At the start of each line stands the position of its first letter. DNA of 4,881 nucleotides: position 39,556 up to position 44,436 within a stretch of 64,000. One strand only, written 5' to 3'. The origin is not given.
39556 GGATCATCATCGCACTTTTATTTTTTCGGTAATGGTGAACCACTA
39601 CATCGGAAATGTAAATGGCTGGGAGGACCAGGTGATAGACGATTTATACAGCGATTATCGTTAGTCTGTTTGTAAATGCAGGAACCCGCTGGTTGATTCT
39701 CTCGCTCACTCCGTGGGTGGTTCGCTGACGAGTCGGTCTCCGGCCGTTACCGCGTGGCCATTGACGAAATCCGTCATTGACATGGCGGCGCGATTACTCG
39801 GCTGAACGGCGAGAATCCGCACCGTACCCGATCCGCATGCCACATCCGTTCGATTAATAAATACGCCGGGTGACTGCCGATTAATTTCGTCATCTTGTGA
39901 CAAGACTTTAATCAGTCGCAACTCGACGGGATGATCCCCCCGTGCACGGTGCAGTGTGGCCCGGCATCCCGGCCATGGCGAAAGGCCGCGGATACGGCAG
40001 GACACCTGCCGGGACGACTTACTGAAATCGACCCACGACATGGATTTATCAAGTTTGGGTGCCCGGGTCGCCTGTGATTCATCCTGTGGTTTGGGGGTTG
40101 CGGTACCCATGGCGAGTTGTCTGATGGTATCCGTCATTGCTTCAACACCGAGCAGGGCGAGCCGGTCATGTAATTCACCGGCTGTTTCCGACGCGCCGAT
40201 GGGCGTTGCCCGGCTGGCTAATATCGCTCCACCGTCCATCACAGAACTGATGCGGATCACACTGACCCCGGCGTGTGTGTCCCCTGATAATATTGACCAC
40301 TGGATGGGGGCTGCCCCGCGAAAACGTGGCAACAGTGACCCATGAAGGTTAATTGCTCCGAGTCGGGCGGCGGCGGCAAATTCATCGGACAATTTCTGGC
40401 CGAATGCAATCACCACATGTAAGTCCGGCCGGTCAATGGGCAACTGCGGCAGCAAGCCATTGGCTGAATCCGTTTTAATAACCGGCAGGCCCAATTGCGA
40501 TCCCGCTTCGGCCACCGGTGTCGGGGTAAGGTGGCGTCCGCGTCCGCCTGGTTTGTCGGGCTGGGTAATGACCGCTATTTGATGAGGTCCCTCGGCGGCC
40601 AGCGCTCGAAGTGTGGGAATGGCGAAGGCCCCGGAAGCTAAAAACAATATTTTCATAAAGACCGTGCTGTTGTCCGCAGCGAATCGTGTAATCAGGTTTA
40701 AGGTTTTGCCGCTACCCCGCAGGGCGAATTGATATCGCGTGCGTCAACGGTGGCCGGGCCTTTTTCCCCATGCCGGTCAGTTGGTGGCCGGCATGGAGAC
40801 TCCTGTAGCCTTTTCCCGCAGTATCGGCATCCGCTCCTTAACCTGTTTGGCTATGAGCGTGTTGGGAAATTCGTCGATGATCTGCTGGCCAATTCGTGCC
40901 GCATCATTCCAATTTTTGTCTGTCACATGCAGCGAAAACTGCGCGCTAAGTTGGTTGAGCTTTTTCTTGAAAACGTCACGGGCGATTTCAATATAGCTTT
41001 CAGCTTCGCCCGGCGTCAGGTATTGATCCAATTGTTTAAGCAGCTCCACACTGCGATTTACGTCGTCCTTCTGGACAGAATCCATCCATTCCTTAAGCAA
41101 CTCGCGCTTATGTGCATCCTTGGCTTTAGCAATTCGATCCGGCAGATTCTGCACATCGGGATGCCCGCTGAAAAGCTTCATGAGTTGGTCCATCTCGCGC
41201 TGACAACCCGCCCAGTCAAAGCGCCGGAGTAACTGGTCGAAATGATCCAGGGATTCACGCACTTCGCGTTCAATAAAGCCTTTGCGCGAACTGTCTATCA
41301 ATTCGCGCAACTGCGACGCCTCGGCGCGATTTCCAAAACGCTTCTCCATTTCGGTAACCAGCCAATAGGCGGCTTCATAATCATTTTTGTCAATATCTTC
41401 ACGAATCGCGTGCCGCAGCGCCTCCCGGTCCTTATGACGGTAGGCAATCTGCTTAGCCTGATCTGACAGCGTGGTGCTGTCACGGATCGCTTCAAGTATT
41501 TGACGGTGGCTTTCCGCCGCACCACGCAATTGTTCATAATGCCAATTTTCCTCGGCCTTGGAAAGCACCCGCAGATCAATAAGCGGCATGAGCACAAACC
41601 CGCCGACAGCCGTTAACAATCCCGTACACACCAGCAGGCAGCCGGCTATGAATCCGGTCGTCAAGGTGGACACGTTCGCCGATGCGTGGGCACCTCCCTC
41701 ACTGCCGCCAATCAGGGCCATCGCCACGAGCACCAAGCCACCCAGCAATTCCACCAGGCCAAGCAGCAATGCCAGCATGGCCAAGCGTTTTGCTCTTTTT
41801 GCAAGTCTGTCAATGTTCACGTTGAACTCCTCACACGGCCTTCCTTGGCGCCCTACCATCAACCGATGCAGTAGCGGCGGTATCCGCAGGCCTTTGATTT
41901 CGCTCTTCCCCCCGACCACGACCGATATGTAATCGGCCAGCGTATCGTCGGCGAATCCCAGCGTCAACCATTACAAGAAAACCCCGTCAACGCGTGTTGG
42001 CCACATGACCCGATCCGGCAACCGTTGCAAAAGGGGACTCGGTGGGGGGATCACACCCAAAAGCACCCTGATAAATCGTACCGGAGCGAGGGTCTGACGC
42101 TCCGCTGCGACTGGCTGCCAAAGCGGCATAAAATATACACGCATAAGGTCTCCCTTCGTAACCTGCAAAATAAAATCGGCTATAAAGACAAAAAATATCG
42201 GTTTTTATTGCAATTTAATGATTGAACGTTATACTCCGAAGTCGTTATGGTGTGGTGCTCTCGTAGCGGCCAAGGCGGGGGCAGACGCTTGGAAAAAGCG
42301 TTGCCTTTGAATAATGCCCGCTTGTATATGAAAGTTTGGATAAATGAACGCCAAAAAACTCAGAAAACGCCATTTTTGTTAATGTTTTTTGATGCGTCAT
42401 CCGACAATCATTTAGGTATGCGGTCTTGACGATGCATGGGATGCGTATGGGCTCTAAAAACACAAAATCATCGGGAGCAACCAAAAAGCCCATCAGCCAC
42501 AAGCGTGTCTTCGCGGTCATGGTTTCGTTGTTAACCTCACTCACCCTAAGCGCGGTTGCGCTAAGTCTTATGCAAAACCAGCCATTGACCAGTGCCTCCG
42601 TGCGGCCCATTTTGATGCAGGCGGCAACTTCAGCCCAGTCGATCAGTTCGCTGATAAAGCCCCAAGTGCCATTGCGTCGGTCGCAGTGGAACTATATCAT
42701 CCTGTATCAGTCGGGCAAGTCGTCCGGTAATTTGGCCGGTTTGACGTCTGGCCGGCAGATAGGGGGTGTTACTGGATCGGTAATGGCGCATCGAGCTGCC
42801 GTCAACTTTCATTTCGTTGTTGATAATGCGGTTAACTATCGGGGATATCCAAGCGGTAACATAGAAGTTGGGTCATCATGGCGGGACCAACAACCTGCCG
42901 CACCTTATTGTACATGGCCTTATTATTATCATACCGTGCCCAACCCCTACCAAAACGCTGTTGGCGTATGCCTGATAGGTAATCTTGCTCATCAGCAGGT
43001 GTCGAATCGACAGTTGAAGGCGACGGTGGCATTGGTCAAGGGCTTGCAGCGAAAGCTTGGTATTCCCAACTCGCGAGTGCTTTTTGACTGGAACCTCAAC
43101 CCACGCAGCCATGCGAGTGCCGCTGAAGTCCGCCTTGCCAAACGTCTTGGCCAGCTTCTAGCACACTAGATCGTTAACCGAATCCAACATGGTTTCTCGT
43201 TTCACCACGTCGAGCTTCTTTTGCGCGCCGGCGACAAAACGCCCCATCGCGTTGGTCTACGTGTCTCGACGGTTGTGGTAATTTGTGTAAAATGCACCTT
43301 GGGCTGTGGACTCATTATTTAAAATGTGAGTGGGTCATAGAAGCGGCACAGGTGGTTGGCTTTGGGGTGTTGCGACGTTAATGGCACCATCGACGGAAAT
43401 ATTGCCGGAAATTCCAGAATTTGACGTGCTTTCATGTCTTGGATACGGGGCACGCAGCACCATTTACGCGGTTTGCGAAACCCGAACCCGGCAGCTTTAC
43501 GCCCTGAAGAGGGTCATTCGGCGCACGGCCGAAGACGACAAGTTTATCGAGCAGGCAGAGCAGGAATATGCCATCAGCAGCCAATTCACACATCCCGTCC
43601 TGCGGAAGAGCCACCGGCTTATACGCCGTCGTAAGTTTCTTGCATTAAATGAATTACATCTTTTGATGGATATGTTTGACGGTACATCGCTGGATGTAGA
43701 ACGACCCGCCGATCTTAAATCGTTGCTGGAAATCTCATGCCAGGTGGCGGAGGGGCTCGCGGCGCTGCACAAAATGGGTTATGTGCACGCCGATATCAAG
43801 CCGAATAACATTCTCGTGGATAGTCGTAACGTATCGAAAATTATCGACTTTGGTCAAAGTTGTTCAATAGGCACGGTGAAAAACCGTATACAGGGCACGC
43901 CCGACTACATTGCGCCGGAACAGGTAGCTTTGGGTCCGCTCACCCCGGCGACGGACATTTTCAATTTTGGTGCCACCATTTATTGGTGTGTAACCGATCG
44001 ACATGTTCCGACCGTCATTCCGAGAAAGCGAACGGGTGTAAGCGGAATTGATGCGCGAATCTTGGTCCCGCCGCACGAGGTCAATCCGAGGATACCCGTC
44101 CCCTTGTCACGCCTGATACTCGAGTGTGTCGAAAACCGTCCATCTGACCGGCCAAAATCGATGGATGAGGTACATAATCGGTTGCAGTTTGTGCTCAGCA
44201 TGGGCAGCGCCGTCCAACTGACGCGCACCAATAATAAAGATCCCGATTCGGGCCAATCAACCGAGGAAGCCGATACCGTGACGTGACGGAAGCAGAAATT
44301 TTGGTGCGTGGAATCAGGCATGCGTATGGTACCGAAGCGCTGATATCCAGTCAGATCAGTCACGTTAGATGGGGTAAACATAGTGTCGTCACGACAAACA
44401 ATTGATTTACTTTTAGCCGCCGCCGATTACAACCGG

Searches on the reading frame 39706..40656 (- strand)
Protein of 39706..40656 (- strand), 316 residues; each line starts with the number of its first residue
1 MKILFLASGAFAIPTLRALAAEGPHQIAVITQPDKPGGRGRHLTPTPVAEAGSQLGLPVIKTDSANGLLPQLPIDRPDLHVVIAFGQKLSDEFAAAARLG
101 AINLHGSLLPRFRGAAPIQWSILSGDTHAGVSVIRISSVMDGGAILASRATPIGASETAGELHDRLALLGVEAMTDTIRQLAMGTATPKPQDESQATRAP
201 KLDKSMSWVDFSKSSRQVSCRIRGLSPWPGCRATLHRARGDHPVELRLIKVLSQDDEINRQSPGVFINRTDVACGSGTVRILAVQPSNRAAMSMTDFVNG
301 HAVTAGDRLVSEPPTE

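Call 89: search_protein_families(library=pfam, proteins=[window:39706-40656:-], max_evalue=0.00001)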
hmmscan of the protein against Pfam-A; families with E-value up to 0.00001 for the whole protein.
window:39706-40656:- (316 aa): 2 families
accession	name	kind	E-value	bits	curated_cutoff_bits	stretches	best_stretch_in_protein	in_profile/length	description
PF00551.24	Formyl_trans_N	-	2e-31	109.6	26.1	1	1-177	1-180/181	Formyl transferase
PF02911.23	Formyl_trans_C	-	3.1e-17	63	21.1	1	201-301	1-99/100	Formyl transferase, C-terminal domain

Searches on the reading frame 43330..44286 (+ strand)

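Call 89: search_protein_families(library=pfam, proteins=[window:43330-44286:+], max_evalue=0.00001)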
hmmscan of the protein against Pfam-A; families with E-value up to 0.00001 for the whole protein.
window:43330-44286:+ (318 aa): 2 families
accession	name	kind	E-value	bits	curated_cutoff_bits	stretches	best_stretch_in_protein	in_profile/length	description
PF00069.31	Pkinase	-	3.6e-34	118.8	31.7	1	33-279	3-256/263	Protein kinase domain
PF07714.23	PK_Tyr_Ser-Thr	-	4.8e-21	75.7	23.1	1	35-284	5-257/258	Protein tyrosine and serine/threonine kinase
